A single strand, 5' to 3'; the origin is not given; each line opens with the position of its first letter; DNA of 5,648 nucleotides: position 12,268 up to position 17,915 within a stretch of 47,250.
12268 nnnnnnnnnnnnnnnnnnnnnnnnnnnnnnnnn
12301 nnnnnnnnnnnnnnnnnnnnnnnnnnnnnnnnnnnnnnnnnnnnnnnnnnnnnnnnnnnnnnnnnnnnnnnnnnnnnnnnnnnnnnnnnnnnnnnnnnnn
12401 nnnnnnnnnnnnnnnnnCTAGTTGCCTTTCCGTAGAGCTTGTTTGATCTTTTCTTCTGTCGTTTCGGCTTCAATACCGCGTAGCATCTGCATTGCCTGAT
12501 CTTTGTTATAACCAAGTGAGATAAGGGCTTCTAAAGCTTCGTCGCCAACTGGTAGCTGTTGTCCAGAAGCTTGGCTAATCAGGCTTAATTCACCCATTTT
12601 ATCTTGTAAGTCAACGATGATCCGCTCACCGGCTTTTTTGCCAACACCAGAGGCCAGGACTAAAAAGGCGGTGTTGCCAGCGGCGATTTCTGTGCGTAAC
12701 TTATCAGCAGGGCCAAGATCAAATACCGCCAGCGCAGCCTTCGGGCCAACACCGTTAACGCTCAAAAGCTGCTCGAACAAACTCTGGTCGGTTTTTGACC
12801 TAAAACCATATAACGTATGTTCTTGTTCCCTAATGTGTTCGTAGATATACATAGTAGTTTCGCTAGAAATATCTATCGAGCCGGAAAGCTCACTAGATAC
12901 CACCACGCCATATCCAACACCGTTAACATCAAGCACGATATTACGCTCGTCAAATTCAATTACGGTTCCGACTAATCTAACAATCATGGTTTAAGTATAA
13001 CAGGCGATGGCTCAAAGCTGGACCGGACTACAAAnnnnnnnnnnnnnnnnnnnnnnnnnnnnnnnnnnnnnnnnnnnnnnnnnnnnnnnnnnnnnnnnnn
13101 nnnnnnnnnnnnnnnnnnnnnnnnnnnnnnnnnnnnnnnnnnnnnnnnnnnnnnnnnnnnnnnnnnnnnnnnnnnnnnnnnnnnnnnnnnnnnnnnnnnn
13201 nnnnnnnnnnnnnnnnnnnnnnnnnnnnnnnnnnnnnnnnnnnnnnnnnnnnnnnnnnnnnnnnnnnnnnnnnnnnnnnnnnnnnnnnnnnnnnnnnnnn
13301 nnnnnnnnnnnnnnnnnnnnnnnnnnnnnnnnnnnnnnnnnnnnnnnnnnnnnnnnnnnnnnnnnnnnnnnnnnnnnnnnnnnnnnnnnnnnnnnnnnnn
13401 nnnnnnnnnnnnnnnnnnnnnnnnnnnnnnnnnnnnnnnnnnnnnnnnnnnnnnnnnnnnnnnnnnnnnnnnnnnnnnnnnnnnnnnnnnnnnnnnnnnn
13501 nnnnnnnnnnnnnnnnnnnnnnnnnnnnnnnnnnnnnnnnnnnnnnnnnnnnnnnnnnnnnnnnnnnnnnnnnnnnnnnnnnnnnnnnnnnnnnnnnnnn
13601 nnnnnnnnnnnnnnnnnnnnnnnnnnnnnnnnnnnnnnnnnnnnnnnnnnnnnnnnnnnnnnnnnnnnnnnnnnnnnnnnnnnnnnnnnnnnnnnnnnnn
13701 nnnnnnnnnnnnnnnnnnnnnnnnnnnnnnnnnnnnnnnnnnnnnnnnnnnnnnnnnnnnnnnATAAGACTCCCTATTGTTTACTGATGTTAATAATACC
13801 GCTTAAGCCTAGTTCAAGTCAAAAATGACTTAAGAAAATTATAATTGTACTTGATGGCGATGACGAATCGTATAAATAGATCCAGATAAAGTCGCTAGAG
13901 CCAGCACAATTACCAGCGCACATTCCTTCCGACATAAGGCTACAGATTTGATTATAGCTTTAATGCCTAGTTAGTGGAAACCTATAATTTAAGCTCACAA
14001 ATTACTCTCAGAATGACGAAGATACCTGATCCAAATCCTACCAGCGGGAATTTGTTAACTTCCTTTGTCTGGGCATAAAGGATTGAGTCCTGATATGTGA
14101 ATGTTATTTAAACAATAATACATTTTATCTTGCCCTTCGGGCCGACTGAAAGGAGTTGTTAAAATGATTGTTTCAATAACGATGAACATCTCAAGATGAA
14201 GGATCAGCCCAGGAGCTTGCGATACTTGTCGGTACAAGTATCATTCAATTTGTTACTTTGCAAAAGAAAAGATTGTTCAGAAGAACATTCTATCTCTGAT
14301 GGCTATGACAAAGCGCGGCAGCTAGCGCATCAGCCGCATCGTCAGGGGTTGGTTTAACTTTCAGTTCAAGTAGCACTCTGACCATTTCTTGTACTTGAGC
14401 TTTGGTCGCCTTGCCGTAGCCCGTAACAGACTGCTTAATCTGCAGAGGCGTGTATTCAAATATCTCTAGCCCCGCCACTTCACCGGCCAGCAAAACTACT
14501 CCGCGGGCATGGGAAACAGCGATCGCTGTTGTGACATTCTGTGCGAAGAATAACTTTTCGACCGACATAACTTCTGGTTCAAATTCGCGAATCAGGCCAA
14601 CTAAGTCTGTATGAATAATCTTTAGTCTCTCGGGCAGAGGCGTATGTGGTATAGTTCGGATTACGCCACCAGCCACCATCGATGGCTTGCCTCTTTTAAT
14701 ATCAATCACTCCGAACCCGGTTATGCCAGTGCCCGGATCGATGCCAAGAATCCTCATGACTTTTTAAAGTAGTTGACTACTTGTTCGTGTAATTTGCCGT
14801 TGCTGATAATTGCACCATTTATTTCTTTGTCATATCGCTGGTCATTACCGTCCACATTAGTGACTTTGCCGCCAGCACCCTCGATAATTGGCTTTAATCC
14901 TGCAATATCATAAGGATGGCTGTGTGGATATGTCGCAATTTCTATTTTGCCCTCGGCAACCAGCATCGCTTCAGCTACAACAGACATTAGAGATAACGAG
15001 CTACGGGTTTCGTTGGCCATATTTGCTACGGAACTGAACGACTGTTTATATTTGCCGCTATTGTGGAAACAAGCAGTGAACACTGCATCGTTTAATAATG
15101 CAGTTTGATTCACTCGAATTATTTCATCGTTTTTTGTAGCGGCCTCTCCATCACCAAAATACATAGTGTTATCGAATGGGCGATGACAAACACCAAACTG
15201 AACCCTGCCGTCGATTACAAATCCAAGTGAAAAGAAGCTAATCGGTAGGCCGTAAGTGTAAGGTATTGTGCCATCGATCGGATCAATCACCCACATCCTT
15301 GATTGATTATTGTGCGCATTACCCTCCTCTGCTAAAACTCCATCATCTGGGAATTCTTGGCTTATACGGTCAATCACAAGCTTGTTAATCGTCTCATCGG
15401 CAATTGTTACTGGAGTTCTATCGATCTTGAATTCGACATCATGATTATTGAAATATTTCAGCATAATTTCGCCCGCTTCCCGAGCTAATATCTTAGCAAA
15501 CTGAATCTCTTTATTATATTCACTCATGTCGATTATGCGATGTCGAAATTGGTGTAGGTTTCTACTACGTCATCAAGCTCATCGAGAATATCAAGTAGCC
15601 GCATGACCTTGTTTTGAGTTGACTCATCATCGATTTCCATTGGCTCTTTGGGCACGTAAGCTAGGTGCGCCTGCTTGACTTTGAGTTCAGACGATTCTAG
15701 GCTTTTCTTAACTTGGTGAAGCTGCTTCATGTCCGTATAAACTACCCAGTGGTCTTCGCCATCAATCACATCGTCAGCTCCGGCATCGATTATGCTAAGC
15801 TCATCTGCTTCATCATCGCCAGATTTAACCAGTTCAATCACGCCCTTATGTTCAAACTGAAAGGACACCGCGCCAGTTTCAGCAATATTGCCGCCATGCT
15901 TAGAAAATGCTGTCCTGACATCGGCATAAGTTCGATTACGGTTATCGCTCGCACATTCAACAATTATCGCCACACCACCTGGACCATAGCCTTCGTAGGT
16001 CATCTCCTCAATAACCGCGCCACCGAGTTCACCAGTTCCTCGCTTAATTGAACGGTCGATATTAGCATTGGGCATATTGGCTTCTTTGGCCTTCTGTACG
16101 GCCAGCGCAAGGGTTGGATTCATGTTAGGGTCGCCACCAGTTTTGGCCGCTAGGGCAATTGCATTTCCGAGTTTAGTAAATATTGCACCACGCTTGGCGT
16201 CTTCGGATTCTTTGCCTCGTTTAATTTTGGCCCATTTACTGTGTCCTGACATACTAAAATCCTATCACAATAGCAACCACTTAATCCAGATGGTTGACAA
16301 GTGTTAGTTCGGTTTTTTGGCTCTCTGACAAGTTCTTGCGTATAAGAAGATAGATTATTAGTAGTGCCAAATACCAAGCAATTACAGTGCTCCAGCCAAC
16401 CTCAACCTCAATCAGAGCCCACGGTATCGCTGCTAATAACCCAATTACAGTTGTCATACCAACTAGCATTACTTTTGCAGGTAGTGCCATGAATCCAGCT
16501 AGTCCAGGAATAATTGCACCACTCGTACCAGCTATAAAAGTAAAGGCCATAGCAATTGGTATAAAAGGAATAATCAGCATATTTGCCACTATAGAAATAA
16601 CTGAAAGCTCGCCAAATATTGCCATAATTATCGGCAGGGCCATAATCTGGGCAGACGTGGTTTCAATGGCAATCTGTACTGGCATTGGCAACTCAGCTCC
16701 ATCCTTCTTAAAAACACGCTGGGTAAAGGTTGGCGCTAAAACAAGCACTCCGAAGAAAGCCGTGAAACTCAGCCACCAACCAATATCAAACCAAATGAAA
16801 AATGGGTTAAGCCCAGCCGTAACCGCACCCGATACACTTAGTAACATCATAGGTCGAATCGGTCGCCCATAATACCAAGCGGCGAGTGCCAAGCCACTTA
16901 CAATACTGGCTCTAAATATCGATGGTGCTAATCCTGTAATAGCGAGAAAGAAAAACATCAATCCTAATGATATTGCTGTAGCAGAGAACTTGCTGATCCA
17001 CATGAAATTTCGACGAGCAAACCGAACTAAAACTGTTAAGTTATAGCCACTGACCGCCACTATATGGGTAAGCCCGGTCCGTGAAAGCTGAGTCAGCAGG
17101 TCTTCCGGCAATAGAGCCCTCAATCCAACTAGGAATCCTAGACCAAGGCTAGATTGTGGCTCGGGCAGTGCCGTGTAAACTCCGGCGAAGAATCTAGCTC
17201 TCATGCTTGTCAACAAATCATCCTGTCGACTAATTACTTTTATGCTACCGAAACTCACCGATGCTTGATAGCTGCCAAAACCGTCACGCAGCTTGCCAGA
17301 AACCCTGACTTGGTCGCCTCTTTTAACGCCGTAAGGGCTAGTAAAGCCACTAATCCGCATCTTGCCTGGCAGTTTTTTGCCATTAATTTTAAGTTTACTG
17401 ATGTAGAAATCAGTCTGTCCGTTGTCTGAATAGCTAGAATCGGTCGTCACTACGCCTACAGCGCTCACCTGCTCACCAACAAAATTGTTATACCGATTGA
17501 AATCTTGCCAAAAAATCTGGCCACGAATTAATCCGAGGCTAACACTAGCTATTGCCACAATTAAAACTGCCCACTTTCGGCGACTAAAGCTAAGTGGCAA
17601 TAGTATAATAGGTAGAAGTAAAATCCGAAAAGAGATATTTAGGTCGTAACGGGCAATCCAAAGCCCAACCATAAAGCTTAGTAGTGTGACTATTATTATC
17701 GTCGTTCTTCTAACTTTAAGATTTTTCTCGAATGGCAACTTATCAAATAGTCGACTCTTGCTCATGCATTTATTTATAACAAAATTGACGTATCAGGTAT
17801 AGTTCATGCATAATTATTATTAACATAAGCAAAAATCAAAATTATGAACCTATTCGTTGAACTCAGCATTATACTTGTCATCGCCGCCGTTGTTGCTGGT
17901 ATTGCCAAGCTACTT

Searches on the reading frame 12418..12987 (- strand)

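Call 32: search_protein_families(library=pfam, proteins=[window:12418-12987:-], max_evalue=0.01)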
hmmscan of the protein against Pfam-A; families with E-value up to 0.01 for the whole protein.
window:12418-12987:- (189 aa): 4 families
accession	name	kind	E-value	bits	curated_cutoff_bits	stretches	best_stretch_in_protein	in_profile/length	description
PF01330.27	RuvA_N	-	2.3e-16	60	23.6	1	1-61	1-61/61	RuvA N terminal domain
PF14520.12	HHH_5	-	3.6e-10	40.6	27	1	71-129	1-57/57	Helix-hairpin-helix domain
PF07499.19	RuvA_C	-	2.5e-09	37.9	24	1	149-186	4-44/47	RuvA, C-terminal domain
PF00633.29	HHH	-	0.0011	19.1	24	0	71-89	10-28/30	Helix-hairpin-helix motif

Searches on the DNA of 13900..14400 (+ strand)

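Call 10: search_rna_families(source=window, start=13900, end=14400, threshold=evalue, max_evalue=10)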
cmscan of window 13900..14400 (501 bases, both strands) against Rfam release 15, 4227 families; matches with E-value up to 10: 4.
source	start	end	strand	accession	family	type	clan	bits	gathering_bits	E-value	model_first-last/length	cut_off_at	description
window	14260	14291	-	RF00489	ctRNA_p42d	Gene; antisense;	-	16.6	50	1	1-46/46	no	ctRNA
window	13938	14037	+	RF01198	snoR69Y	Gene; snRNA; snoRNA; CD-box;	CL00051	16.6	45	3.5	1-99/99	no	Small nucleolar RNA snoR69Y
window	14259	14304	+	RF01298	snoU25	Gene; snRNA; snoRNA; CD-box;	-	14.2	50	5.6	1-69/69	no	Small nucleolar RNA U25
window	14358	14373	-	RF01962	RMST_1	Gene; lncRNA;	-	11.5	40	4.4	46-61/61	no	Rhabdomyosarcoma 2 associated transcript conserved region 1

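Call 51: search_dna_similar(query=window:14027-14285:+, collection=phages, mode=distant, max_evalue=0.01)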
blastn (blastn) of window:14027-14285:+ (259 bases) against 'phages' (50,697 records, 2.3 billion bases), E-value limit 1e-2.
No match.

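Call 52: search_dna_similar(query=window:14027-14285:+, collection=plasmids, mode=distant, max_evalue=0.01)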
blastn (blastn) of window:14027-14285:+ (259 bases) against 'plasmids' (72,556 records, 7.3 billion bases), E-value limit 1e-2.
No match.
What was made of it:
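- Tried and rejected: Phage and plasmid collections. blastn with copy 2 found nothing (calls 51, 52).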

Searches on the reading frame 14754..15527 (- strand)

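Call 32: search_protein_families(library=pfam, proteins=[window:14754-15527:-], max_evalue=0.01)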
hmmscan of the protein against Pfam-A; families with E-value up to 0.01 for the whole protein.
window:14754-15527:- (257 aa): 1 family
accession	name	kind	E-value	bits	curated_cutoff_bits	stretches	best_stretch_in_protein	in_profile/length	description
PF00459.30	Inositol_P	-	3.6e-44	151.7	27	1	8-255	6-267/271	Inositol monophosphatase family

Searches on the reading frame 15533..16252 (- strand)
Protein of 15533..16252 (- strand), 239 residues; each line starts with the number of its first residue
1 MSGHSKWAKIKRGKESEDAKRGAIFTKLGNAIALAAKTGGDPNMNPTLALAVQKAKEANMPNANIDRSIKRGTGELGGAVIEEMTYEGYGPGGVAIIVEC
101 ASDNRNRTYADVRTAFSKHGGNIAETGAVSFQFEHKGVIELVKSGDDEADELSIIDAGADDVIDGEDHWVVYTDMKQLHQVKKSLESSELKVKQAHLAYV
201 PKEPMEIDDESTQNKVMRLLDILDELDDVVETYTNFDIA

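Call 32: search_protein_families(library=pfam, proteins=[window:15533-16252:-], max_evalue=0.01)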
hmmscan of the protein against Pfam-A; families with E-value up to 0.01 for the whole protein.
window:15533-16252:- (239 aa): 2 families
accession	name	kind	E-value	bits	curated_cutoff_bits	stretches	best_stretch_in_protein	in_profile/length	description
PF01709.26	Transcrip_reg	-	4e-54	183.1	27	1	82-236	2-160/160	TACO1/YebC second and third domain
PF20772.2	TACO1_YebC_N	-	2.1e-29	102.2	36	1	5-75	1-73/73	TACO1/YebC protein N-terminal domain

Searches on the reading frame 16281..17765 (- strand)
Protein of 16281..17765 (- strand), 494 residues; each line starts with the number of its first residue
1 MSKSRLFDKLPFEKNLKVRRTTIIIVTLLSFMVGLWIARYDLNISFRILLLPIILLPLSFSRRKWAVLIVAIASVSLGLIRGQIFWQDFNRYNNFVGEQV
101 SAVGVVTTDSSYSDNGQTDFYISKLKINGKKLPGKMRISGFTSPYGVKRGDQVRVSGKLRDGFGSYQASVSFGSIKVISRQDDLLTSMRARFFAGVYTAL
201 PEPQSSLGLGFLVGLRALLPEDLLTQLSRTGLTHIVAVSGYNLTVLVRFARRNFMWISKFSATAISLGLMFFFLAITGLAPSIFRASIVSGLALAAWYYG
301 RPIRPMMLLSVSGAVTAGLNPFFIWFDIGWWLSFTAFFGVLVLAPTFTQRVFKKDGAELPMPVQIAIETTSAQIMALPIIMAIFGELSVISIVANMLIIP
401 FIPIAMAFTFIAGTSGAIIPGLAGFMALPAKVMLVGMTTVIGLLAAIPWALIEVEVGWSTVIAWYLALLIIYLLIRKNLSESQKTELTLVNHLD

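Call 32: search_protein_families(library=pfam, proteins=[window:16281-17765:-], max_evalue=0.01)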
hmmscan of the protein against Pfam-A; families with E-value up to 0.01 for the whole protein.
window:16281-17765:- (494 aa): 2 families
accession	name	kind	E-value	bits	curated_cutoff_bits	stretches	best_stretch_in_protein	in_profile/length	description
PF03772.21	Competence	-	1.1e-39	136.9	23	1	212-476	2-267/270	Competence protein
PF13567.11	DUF4131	-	4e-07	30.3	31.6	1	49-160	16-131/165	Domain of unknown function (DUF4131)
